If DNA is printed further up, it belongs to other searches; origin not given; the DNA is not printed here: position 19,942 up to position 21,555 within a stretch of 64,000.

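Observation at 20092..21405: DegT-family enzyme with Lys->His active site (3-dehydratase type) plus a Cys-rich insert.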

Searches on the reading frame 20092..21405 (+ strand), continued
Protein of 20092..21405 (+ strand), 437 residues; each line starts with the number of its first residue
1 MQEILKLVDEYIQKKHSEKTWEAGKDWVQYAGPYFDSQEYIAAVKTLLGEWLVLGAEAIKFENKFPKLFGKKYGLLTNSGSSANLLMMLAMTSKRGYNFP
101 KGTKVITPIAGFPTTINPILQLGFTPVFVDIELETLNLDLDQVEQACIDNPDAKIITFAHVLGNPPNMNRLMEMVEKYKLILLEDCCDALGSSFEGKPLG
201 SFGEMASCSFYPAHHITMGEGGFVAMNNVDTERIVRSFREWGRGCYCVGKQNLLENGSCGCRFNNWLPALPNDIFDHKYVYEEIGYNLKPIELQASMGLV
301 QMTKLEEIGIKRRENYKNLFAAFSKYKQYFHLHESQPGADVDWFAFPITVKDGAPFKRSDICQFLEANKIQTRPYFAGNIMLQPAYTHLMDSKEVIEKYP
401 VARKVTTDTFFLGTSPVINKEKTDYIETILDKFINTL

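Call 14: find_homologous_proteins(query=window:20092-21405:+, max_evalue=1e-20)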
Query window:20092-21405:+ (437 aa): 8000 proteins with E <= 1e-20 among 8000 candidates; the best 120 are listed.
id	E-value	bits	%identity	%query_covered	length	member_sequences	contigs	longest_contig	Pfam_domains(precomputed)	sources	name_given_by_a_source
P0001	0.0e+0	1016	99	100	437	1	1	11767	PF01041.24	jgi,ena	jgi:CDP-6-deoxy-D-xylo-4-hexulose-3-dehydrase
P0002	2.6e-298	1007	98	100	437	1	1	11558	PF01041.24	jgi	jgi:CDP-6-deoxy-D-xylo-4-hexulose-3-dehydrase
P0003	2.6e-298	1007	98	99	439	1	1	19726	PF01041.24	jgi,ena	jgi:CDP-6-deoxy-D-xylo-4-hexulose-3-dehydrase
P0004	8.6e-291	982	95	100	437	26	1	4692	PF01041.24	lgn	-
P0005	3.2e-287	970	93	100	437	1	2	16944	PF01041.24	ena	-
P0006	1.5e-286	968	93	100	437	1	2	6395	PF01041.24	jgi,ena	jgi:CDP-6-deoxy-D-xylo-4-hexulose-3-dehydrase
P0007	3.6e-284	960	92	100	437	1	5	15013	PF01041.24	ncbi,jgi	jgi:CDP-6-deoxy-D-xylo-4-hexulose-3-dehydrase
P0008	3.7e-283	957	92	100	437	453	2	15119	PF01041.24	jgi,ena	jgi:CDP-6-deoxy-D-xylo-4-hexulose-3-dehydrase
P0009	1.5e-281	952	92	100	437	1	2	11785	PF01041.24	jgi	-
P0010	1.8e-281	951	91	100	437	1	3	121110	PF01041.24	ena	-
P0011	2.9e-281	951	91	100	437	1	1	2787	PF01041.24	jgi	jgi:CDP-6-deoxy-D-xylo-4-hexulose-3-dehydrase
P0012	3.9e-281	950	91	100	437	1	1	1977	PF01041.24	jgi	jgi:CDP-6-deoxy-D-xylo-4-hexulose-3-dehydrase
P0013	6.6e-281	949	91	100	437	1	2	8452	PF01041.24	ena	-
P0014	2.0e-280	948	91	100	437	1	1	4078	PF01041.24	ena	-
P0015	4.7e-280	947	92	100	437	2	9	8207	PF01041.24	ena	-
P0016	8.7e-280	946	91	100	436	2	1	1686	PF01041.24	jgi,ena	-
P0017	8.9e-280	946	91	100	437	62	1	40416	PF01041.24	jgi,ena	jgi:CDP-6-deoxy-D-xylo-4-hexulose-3-dehydrase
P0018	1.0e-279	945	91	100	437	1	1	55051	PF01041.24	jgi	jgi:CDP-6-deoxy-D-xylo-4-hexulose-3-dehydrase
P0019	5.8e-279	943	92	100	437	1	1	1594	PF01041.24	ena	-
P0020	7.5e-279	943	90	100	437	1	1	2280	PF01041.24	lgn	-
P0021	8.5e-279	942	90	100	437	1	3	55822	PF01041.24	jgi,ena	-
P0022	1.1e-278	942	90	100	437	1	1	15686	PF01041.24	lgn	-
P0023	1.4e-278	942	91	100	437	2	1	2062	PF01041.24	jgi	-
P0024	1.6e-278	942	91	100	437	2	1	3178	PF01041.24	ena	-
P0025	2.2e-278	941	91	100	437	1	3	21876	PF01041.24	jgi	jgi:CDP-6-deoxy-D-xylo-4-hexulose-3-dehydrase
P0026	1.3e-277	939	90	100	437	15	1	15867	PF01041.24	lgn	-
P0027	5.4e-277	936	90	100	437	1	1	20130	PF01041.24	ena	-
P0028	5.8e-277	936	90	100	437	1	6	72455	PF01041.24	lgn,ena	-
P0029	7.4e-277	936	90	100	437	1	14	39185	PF01041.24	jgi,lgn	-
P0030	1.2e-276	935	89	100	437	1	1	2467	PF01041.24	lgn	-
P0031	1.4e-276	935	89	100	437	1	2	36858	PF01041.24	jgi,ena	jgi:CDP-6-deoxy-D-xylo-4-hexulose-3-dehydrase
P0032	1.8e-276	935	89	100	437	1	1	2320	PF01041.24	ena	-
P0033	2.3e-276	934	90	100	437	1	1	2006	PF01041.24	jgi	jgi:CDP-6-deoxy-D-xylo-4-hexulose-3-dehydrase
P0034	2.7e-276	934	90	100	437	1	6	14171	PF01041.24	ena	-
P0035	2.8e-276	934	90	100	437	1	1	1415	PF01041.24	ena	-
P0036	3.7e-276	934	89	100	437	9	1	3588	PF01041.24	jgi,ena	jgi:CDP-6-deoxy-D-xylo-4-hexulose-3-dehydrase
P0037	5.0e-276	933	89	100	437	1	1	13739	PF01041.24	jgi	jgi:CDP-6-deoxy-D-xylo-4-hexulose-3-dehydrase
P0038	5.4e-276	933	89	100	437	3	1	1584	PF01041.24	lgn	-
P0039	6.2e-276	933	89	100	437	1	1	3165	PF01041.24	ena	-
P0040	6.8e-276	933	89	100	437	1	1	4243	PF01041.24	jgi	-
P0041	8.7e-276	933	90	100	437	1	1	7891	PF01041.24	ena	-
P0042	8.8e-276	933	89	100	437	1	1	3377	PF01041.24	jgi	jgi:CDP-6-deoxy-D-xylo-4-hexulose-3-dehydrase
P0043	9.0e-276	932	89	100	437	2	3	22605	PF01041.24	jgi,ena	-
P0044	9.2e-276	932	89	100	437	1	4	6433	PF01041.24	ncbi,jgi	jgi:CDP-6-deoxy-D-xylo-4-hexulose-3-dehydrase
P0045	9.3e-276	932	89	100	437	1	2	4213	PF01041.24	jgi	jgi:CDP-6-deoxy-D-xylo-4-hexulose-3-dehydrase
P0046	1.3e-275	932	89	100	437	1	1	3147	PF01041.24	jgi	jgi:CDP-6-deoxy-D-xylo-4-hexulose-3-dehydrase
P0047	2.6e-275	931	89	100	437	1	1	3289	PF01041.24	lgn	-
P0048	2.9e-275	931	89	100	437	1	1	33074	PF01041.24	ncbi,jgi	jgi:CDP-6-deoxy-D-xylo-4-hexulose-3-dehydrase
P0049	3.2e-275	931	89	100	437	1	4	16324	PF01041.24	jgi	jgi:CDP-6-deoxy-D-xylo-4-hexulose-3-dehydrase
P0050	3.3e-275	931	89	100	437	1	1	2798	PF01041.24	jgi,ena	-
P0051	3.3e-275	931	89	100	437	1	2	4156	PF01041.24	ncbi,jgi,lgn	jgi:CDP-6-deoxy-D-xylo-4-hexulose-3-dehydrase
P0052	3.4e-275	931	89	100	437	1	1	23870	PF01041.24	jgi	-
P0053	3.6e-275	931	89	100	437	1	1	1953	PF01041.24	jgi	jgi:CDP-6-deoxy-D-xylo-4-hexulose-3-dehydrase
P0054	4.6e-275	930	89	100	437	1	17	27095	PF01041.24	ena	-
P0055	4.7e-275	930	89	100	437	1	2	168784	PF01041.24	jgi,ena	jgi:CDP-6-deoxy-D-xylo-4-hexulose-3-dehydrase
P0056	4.8e-275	930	89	100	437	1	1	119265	PF01041.24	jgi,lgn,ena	jgi:CDP-6-deoxy-D-xylo-4-hexulose-3-dehydrase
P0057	6.2e-275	930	89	100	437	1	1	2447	PF01041.24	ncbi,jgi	jgi:CDP-6-deoxy-D-xylo-4-hexulose-3-dehydrase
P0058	6.5e-275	930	89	100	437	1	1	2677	PF01041.24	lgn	-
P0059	8.9e-275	929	89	100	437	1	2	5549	PF01041.24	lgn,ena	-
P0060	1.1e-274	929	90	100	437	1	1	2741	PF01041.24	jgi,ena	jgi:CDP-6-deoxy-D-xylo-4-hexulose-3-dehydrase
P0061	1.2e-274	929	89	100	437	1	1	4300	PF01041.24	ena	-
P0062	1.2e-274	929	89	100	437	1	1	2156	PF01041.24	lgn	-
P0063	1.3e-274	929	89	100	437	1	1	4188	PF01041.24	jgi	jgi:CDP-6-deoxy-D-xylo-4-hexulose-3-dehydrase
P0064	1.6e-274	928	89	100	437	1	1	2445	PF01041.24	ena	-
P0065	1.6e-274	928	89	100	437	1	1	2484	PF01041.24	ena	-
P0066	1.6e-274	928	89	100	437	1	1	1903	PF01041.24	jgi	jgi:CDP-6-deoxy-D-xylo-4-hexulose-3-dehydrase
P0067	1.6e-274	928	89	100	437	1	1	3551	PF01041.24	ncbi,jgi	jgi:CDP-6-deoxy-D-xylo-4-hexulose-3-dehydrase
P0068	1.6e-274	928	89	100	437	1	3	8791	PF01041.24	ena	-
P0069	1.8e-274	928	89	100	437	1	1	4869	PF01041.24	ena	-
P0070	2.0e-274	928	89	100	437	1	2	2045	PF01041.24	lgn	-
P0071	2.3e-274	928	89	100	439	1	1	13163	PF01041.24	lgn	-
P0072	3.0e-274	927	89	100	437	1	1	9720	PF01041.24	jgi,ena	jgi:CDP-6-deoxy-D-xylo-4-hexulose-3-dehydrase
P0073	3.2e-274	927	89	100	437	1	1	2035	PF01041.24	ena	-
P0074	3.7e-274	927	89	100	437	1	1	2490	PF01041.24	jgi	jgi:CDP-6-deoxy-D-xylo-4-hexulose-3-dehydrase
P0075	4.0e-274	927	89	100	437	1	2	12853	PF01041.24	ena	-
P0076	4.0e-274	927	89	100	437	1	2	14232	PF01041.24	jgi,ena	jgi:CDP-6-deoxy-D-xylo-4-hexulose-3-dehydrase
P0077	4.3e-274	927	88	100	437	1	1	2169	PF01041.24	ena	-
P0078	4.3e-274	927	89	100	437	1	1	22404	PF01041.24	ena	-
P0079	4.4e-274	927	88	100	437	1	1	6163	PF01041.24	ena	-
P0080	4.5e-274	927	88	100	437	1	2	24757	PF01041.24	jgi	jgi:CDP-6-deoxy-D-xylo-4-hexulose-3-dehydrase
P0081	4.7e-274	927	89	100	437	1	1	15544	PF01041.24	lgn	-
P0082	5.0e-274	927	89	100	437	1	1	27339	PF01041.24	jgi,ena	jgi:CDP-6-deoxy-D-xylo-4-hexulose-3-dehydrase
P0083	5.7e-274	927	89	100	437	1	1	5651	PF01041.24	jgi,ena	jgi:CDP-6-deoxy-D-xylo-4-hexulose-3-dehydrase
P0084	5.9e-274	926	89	100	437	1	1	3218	PF01041.24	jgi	jgi:CDP-6-deoxy-D-xylo-4-hexulose-3-dehydrase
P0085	5.9e-274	926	88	100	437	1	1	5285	PF01041.24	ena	-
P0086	8.2e-274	926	88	100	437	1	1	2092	PF01041.24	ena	-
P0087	1.0e-273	926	89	100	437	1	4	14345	PF01041.24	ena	-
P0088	1.2e-273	926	88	100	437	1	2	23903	PF01041.24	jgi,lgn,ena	jgi:CDP-6-deoxy-D-xylo-4-hexulose-3-dehydrase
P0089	1.5e-273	925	88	100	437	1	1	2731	PF01041.24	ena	-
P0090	1.7e-273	925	89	100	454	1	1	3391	PF01041.24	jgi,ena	jgi:CDP-6-deoxy-D-xylo-4-hexulose-3-dehydrase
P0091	2.6e-273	924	89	100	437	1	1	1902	PF01041.24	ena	-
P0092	3.3e-273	924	89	100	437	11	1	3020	PF01041.24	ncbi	-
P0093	4.2e-273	924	89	100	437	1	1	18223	PF01041.24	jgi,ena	jgi:CDP-6-deoxy-D-xylo-4-hexulose-3-dehydrase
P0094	5.7e-273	923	88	100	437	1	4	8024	PF01041.24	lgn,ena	-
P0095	7.4e-273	923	89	100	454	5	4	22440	PF01041.24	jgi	jgi:CDP-6-deoxy-D-xylo-4-hexulose-3-dehydrase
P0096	8.5e-273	923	88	100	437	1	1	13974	PF01041.24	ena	-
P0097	9.8e-273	922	89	100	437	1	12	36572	PF01041.24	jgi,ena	jgi:CDP-6-deoxy-D-xylo-4-hexulose-3-dehydrase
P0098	9.8e-273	922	89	100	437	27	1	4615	PF01041.24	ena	-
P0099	1.0e-272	922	88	100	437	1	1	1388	PF01041.24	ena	-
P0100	1.1e-272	922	88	100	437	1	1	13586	PF01212.28,PF01041.24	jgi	-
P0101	1.1e-272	922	89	100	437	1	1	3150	PF01041.24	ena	-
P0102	1.3e-272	922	87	100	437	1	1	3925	PF01041.24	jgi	jgi:CDP-6-deoxy-D-xylo-4-hexulose-3-dehydrase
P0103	1.9e-272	922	88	100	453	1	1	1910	PF01041.24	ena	-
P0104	2.5e-272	921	88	99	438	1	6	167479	PF01041.24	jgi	jgi:CDP-6-deoxy-D-xylo-4-hexulose-3-dehydrase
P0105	2.7e-272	921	88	100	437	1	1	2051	PF01041.24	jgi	jgi:CDP-6-deoxy-D-xylo-4-hexulose-3-dehydrase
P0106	2.9e-272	921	88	100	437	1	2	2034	PF01041.24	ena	-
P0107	2.9e-272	921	88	100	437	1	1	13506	PF01041.24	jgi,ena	-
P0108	3.1e-272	921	90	100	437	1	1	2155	PF01041.24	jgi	-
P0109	3.8e-272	921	88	100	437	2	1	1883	PF01041.24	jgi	-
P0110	6.9e-272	920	88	100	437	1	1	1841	PF01041.24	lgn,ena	-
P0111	7.1e-272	920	89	100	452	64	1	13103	PF01041.24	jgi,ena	jgi:CDP-6-deoxy-D-xylo-4-hexulose-3-dehydrase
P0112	7.6e-272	920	87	100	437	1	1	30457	PF01041.24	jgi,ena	jgi:CDP-6-deoxy-D-xylo-4-hexulose-3-dehydrase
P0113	7.8e-272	920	88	100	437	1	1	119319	PF01041.24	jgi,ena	jgi:CDP-6-deoxy-D-xylo-4-hexulose-3-dehydrase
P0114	1.0e-271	919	88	100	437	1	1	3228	PF01041.24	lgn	-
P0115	1.1e-271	919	90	100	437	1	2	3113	PF01041.24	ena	-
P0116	1.3e-271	919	89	100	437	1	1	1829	PF01041.24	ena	-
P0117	1.9e-271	918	87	100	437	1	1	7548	PF01041.24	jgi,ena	jgi:CDP-6-deoxy-D-xylo-4-hexulose-3-dehydrase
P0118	2.2e-271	918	88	100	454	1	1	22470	PF01041.24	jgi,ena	jgi:CDP-6-deoxy-D-xylo-4-hexulose-3-dehydrase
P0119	3.0e-271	918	88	100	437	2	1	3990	PF01041.24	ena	-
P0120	5.8e-271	917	88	99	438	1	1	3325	PF01041.24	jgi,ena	jgi:CDP-6-deoxy-D-xylo-4-hexulose-3-dehydrase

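Call 15: find_encoding_contigs(protein=P0055, flank=10000, max_places=3)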
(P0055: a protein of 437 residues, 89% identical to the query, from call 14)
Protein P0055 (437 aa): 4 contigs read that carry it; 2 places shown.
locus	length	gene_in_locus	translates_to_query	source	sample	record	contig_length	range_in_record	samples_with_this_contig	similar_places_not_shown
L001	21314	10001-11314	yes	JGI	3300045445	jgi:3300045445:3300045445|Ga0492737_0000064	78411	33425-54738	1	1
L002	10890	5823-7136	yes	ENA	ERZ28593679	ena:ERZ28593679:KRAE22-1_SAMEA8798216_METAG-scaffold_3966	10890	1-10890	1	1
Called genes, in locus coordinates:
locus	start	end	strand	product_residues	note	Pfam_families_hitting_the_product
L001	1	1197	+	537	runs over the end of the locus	PF00118:Cpn60_TCP1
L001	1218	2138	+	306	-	PF05496:RuvB_N (weak), PF13173:AAA_14 (weak), PF13401:AAA_22 (faint), PF00004:AAA, PF13177:DNA_pol3_delta2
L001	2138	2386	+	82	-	-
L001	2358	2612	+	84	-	-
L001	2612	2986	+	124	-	-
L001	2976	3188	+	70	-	-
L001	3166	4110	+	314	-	PF12705:PDDEXK_1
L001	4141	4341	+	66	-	-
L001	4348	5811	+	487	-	PF00534:Glycos_transf_1, PF13692:Glyco_trans_1_4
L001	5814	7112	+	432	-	-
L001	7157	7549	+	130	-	-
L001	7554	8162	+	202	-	PF00535:Glycos_transf_2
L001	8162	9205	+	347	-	PF01370:Epimerase, PF02719:Polysacc_synt_2, PF04321:RmlD_sub_bind, PF16363:GDP_Man_Dehyd, PF07993:NAD_binding_4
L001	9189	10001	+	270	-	-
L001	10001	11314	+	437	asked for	PF01041:DegT_DnrJ_EryC1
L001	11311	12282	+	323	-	PF01370:Epimerase, PF04321:RmlD_sub_bind (weak), PF16363:GDP_Man_Dehyd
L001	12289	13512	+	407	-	PF13489:Methyltransf_23, PF08484:Methyltransf_14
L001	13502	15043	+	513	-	-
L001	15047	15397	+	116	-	-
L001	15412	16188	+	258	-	-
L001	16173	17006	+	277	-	-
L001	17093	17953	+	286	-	PF01073:3Beta_HSD (weak), PF01370:Epimerase, PF16363:GDP_Man_Dehyd, PF02719:Polysacc_synt_2 (faint), PF04321:RmlD_sub_bind, PF07993:NAD_binding_4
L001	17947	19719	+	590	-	PF02776:TPP_enzyme_N, PF00205:TPP_enzyme_M, PF02775:TPP_enzyme_C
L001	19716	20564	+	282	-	PF01118:Semialdhyde_dh, PF09290:AcetDehyd-dimer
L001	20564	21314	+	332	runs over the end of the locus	PF00682:HMGL-like, PF07836:DmpG_comm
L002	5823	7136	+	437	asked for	PF01041:DegT_DnrJ_EryC1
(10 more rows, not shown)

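Call 16: find_encoding_contigs(protein=P0010, flank=10000, max_places=3)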
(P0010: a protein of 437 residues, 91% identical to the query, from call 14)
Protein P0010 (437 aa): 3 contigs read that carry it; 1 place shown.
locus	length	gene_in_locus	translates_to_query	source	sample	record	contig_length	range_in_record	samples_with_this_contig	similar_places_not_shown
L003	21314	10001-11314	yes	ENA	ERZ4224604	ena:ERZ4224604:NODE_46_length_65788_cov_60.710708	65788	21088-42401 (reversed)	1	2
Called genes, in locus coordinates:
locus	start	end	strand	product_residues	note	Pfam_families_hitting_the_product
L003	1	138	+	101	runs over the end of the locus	-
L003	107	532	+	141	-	PF22769:DCD, PF00692:dUTPase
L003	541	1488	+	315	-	PF00910:RNA_helicase (faint), PF05673:DUF815 (faint), PF05496:RuvB_N, PF00004:AAA, PF13173:AAA_14 (faint), PF13401:AAA_22 (faint), PF13177:DNA_pol3_delta2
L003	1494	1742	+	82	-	-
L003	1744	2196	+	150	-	PF16790:Phage_clamp_A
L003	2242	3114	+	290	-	PF12705:PDDEXK_1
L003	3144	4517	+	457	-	PF00534:Glycos_transf_1 (weak), PF20706:GT4-conflict (weak)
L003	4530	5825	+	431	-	-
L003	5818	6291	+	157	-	-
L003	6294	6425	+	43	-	-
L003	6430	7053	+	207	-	PF00535:Glycos_transf_2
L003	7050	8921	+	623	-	PF00483:NTP_transferase, PF12804:NTP_transf_3 (weak)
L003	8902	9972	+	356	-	PF04577:Glyco_transf_61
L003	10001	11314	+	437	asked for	PF01041:DegT_DnrJ_EryC1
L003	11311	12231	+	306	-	-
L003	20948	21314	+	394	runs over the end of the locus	PF01041:DegT_DnrJ_EryC1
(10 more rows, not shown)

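Call 33: search_protein_representatives(protein=window:20092-21405:+)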
Query: 437 residues. Proteins with E-value up to 0.001 (for the whole library): 37764; up to 1e-10: 16763; up to 1e-30: 1000. The best 150 are listed.
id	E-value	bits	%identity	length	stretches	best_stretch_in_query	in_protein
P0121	2.2e-163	560.4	54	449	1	2-434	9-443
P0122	1.0e-159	548.3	53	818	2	9-248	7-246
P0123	4.0e-122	424.4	46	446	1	12-435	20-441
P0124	1.8e-113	396.0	49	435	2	195-433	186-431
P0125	1.3e-111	389.8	62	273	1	168-435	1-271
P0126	4.3e-110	384.8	45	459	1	3-433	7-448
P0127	6.5e-106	371.0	45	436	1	18-434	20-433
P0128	2.2e-102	359.4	44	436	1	3-427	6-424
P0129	5.0e-102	358.2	41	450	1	3-435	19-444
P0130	3.2e-100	352.3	43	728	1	4-434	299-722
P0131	9.4e-99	347.4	44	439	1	18-433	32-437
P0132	3.7e-97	342.2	42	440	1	4-435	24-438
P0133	1.2e-96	340.5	45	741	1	2-426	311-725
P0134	3.2e-96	339.1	41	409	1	30-434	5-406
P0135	5.3e-96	338.4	42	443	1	12-437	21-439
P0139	5.3e-95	335.1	41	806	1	8-433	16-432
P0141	8.9e-94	331.0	42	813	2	3-250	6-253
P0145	3.5e-92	325.8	42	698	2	182-435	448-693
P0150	2.0e-90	320.0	42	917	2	18-217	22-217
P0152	1.1e-89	317.5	39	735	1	7-434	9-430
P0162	3.8e-86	305.9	41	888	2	215-434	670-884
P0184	2.7e-80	286.6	37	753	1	26-433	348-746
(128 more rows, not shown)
